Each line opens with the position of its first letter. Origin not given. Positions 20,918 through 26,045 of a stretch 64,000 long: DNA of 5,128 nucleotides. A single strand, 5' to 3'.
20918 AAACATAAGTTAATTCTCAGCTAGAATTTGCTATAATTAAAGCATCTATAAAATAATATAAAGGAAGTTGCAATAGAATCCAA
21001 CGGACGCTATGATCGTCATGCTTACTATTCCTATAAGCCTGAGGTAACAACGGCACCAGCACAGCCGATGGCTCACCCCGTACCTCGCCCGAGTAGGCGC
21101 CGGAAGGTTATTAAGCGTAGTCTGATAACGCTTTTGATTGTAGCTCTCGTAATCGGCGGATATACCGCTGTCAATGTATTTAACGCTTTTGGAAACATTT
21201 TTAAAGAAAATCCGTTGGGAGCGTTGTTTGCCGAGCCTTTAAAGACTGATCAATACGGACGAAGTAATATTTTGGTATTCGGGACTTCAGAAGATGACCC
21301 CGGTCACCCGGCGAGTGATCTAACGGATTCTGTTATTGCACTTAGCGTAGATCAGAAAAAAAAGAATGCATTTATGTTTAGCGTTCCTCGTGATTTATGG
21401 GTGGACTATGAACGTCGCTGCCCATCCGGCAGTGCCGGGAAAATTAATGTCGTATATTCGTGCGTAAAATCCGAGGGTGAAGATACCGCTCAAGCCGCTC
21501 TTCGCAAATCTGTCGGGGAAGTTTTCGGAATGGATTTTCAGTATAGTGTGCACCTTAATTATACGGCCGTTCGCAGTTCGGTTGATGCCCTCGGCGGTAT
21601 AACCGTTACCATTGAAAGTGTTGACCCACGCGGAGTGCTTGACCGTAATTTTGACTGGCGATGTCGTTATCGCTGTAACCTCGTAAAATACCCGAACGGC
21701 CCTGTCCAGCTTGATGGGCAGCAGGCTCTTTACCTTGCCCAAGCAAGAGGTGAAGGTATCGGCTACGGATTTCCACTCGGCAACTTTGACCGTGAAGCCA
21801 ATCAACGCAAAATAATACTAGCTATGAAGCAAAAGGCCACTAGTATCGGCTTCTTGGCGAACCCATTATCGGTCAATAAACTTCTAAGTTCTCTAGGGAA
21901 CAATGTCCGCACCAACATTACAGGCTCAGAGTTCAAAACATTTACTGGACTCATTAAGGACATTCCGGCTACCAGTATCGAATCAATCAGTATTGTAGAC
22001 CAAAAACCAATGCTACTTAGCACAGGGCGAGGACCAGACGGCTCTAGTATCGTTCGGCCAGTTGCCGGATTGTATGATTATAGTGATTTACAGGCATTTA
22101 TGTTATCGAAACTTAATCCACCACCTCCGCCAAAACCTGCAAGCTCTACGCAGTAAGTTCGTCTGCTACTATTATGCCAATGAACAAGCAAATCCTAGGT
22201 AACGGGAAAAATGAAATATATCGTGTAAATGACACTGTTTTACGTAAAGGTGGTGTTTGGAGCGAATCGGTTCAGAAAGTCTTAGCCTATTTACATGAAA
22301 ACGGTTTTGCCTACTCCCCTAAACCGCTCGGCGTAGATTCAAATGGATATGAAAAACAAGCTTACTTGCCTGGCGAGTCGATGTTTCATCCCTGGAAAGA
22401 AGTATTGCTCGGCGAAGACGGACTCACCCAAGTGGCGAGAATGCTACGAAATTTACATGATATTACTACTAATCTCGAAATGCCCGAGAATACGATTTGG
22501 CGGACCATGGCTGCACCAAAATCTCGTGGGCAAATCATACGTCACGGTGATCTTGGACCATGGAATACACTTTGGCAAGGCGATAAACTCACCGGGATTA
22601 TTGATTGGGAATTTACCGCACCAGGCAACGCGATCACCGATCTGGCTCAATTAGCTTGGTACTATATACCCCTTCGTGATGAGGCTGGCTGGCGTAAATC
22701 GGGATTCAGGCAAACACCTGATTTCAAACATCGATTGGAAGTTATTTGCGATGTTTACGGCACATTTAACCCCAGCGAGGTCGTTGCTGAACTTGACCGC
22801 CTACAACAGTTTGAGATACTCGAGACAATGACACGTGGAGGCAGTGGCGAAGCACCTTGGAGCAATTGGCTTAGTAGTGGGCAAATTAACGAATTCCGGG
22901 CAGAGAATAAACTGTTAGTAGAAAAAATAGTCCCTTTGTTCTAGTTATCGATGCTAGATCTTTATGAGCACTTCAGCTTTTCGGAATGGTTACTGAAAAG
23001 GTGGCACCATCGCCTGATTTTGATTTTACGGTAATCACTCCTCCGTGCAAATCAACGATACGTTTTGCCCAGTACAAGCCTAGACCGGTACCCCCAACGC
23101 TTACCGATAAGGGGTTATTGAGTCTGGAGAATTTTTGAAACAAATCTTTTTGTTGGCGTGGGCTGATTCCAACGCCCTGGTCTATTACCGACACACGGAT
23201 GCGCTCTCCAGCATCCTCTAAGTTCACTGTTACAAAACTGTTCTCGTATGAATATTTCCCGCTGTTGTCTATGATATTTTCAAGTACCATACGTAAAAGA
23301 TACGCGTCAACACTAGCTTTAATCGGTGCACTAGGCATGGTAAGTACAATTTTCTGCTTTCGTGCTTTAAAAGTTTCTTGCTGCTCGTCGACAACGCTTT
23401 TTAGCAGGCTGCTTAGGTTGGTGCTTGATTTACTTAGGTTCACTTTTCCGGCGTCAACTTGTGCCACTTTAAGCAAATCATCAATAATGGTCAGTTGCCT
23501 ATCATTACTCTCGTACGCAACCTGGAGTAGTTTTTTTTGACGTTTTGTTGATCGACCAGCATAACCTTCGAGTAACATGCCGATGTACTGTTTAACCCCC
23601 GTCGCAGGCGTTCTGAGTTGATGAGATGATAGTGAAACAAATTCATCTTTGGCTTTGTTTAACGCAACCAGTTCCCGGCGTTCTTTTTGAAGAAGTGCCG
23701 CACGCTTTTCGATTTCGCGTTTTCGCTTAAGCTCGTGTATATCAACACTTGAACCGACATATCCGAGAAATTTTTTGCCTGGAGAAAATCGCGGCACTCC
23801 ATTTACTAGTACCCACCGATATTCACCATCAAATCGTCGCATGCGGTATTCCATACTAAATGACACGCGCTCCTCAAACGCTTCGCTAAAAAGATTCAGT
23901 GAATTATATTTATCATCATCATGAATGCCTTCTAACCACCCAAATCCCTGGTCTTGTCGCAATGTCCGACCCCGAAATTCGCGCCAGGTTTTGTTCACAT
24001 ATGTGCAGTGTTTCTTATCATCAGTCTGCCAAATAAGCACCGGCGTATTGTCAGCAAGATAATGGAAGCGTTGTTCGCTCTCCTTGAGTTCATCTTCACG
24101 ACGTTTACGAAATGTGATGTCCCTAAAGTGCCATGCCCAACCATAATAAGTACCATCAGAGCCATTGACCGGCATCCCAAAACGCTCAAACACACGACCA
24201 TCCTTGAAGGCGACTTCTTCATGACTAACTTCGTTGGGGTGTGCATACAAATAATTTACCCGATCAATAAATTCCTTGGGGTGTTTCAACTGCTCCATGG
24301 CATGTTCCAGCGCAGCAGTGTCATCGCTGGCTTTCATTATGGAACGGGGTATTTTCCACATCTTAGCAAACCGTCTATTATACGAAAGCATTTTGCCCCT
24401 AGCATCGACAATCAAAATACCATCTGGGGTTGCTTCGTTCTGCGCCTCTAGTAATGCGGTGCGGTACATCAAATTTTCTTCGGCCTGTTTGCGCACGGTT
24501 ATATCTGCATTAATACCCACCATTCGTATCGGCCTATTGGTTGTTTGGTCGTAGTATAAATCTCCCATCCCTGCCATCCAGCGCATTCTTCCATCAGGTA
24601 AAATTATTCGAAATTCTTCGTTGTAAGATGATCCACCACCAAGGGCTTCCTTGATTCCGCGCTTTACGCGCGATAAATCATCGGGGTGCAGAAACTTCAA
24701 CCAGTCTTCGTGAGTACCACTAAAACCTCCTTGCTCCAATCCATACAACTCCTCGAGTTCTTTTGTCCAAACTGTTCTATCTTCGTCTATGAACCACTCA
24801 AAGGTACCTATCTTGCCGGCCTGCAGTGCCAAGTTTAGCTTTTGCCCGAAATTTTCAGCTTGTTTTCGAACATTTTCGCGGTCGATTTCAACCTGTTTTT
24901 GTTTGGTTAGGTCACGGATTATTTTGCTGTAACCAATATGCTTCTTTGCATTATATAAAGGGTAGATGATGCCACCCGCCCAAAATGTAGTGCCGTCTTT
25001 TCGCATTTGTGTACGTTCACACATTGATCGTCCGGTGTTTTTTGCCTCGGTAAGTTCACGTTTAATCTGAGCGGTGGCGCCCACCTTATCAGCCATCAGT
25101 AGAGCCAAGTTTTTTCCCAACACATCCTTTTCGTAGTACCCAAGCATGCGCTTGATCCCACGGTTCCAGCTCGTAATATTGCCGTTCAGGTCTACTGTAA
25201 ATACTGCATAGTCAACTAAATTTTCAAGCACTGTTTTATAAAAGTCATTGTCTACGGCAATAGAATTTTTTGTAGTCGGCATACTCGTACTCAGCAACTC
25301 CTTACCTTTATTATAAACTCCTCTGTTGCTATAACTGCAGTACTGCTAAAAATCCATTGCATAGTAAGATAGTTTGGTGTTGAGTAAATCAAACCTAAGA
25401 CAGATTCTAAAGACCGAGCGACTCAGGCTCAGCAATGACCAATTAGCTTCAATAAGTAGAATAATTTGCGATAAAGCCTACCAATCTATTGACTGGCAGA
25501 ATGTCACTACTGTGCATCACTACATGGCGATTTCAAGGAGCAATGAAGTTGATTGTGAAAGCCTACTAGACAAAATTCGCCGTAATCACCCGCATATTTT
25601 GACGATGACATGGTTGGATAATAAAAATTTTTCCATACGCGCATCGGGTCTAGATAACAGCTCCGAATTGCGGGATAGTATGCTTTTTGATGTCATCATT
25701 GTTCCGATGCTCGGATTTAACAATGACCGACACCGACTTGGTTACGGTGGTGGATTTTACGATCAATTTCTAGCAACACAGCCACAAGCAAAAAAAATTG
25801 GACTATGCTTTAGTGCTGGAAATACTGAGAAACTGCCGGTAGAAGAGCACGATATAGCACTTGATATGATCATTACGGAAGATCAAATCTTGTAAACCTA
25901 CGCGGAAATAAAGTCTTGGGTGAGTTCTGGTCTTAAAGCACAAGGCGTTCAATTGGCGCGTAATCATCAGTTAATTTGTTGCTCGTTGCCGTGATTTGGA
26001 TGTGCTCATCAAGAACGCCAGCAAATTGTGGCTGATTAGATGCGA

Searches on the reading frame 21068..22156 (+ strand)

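Call 18: search_protein_families(library=pfam, proteins=[window:21068-22156:+], max_evalue=0.001)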
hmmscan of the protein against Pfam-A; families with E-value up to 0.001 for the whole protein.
window:21068-22156:+ (362 aa): 1 family
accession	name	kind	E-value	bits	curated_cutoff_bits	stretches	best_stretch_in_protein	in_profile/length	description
PF03816.19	LytR_cpsA_psr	-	3.8e-19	69.8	24.6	1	86-258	2-149/150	LytR_cpsA_psr family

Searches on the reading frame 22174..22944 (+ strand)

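Call 18: search_protein_families(library=pfam, proteins=[window:22174-22944:+], max_evalue=0.001)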
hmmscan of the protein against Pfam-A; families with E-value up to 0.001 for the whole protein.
window:22174-22944:+ (256 aa): 1 family
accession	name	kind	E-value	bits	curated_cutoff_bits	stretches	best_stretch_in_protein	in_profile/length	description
PF01636.29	APH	-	1.3e-16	61.5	23.2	1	113-179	163-227/239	Phosphotransferase enzyme family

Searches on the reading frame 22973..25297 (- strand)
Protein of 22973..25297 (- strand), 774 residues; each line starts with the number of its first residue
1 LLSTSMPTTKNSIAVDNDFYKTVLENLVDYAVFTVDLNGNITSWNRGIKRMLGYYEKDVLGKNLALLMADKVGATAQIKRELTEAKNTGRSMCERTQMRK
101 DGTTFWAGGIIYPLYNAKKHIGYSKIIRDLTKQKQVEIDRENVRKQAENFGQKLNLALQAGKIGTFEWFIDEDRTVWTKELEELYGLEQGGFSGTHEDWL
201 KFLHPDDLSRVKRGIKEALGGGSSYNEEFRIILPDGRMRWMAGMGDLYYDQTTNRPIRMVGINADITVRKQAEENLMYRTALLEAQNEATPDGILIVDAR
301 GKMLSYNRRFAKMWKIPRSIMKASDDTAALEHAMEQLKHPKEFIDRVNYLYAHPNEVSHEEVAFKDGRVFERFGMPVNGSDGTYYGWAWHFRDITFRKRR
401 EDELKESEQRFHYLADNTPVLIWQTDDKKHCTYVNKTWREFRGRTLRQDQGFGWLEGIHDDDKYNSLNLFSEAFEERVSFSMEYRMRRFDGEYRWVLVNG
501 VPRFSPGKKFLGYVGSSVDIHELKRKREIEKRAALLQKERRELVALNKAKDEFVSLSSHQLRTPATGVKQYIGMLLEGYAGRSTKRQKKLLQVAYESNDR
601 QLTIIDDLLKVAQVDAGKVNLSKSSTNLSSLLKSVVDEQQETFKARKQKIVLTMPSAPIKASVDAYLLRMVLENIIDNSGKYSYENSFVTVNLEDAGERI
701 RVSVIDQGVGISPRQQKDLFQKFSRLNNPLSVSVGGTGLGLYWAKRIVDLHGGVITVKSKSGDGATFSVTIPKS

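Call 18: search_protein_families(library=pfam, proteins=[window:22973-25297:-], max_evalue=0.001)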
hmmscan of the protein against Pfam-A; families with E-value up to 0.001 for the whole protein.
window:22973-25297:- (774 aa): 9 families
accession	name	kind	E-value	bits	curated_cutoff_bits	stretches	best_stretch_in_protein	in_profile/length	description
PF08447.18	PAS_3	-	1.4e-38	131.5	25.6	2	176-263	3-89/89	PAS fold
PF00989.32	PAS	-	1.4e-28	99.6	22.6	2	19-129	2-112/113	PAS fold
PF13426.13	PAS_9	-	1.7e-24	86.5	27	2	31-132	3-103/103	PAS domain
PF02518.31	HATPase_c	-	2.3e-24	86.4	26.4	1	665-773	3-109/111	Histidine kinase-, DNA gyrase B-, and HSP90-like ATPase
PF08448.16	PAS_4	-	1.4e-22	80.4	23.1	3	416-525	2-110/110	PAS fold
PF13188.13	PAS_8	-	3.5e-17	62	21.8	1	19-65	2-44/65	PAS domain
PF00512.31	HisKA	-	8.4e-11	42.2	26.9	1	549-617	1-66/66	His Kinase A (phospho-acceptor) domain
PF12860.13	PAS_7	-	1.9e-10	41.4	27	1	291-401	5-114/115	PAS fold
PF14598.12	PAS_11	-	0.00066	20.1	25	0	199-263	37-101/109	PAS domain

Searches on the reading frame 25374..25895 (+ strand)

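Call 18: search_protein_families(library=pfam, proteins=[window:25374-25895:+], max_evalue=0.001)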
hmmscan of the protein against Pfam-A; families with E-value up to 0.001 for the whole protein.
window:25374-25895:+ (173 aa): 1 family
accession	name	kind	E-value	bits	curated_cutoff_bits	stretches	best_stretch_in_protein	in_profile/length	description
PF01812.26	5-FTHF_cyc-lig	-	2.6e-27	96.4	27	1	5-169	1-186/186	5-formyltetrahydrofolate cyclo-ligase family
